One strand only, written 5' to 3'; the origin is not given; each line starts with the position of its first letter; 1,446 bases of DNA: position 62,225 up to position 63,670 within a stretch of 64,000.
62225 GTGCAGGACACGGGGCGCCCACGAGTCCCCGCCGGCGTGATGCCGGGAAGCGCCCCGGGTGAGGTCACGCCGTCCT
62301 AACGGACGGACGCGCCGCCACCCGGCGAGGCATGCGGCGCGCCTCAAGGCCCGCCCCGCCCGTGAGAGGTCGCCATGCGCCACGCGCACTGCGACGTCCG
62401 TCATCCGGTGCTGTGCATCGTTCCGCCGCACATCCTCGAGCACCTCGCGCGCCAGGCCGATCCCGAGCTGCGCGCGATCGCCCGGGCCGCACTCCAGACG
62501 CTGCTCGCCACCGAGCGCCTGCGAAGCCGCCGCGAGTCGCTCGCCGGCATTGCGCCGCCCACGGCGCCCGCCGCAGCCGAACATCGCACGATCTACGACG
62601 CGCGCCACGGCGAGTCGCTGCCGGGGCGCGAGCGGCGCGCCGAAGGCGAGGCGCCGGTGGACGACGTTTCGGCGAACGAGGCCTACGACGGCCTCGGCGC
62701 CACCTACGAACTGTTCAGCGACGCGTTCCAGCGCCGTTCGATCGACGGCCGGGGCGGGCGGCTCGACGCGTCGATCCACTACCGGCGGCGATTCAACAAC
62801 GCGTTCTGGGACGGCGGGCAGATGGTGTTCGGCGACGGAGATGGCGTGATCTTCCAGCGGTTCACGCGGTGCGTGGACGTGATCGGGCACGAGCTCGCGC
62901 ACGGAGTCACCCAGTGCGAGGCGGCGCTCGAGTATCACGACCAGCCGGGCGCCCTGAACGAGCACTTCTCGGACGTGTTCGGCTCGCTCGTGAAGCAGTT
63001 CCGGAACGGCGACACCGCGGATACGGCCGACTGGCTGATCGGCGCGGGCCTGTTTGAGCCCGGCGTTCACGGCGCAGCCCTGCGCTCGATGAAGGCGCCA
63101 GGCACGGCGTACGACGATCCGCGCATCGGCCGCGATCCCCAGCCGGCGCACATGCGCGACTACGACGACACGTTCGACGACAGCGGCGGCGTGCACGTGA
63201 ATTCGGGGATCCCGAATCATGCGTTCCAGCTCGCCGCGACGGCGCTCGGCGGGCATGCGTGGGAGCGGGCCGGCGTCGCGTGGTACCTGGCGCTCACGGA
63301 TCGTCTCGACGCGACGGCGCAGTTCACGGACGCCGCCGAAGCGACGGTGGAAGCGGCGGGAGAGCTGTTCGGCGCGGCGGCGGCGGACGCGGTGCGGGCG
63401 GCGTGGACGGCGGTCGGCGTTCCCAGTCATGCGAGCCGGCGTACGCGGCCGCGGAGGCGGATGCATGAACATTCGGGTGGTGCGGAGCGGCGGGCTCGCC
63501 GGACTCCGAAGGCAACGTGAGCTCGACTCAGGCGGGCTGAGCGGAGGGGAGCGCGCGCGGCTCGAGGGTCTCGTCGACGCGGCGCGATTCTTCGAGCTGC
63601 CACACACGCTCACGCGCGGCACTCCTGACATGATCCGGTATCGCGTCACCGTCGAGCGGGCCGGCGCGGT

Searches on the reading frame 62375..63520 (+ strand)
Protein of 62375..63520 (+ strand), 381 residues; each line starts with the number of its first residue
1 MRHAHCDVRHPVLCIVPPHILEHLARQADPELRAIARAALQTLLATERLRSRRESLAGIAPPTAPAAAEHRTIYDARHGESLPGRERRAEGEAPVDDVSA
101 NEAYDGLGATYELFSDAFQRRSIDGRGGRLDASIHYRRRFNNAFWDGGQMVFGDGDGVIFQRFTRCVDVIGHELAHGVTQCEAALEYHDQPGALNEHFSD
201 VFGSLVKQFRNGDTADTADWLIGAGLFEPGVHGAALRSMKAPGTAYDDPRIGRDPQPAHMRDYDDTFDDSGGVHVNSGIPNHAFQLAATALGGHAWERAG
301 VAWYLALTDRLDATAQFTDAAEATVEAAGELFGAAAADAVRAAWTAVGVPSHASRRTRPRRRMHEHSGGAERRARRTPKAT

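Call 53: search_protein_families(library=pfam, proteins=[window:62375-63520:+], max_evalue=0.0001)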
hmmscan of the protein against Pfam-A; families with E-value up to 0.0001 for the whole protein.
window:62375-63520:+ (381 aa): 2 families
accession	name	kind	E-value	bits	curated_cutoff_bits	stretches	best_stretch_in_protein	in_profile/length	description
PF02868.21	Peptidase_M4_C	-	4e-51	173.6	24.4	1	183-349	1-165/165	Thermolysin metallopeptidase, alpha-helical domain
PF01447.24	Peptidase_M4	-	2.3e-25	90.2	22.4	1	98-180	63-145/145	Thermolysin metallopeptidase, catalytic domain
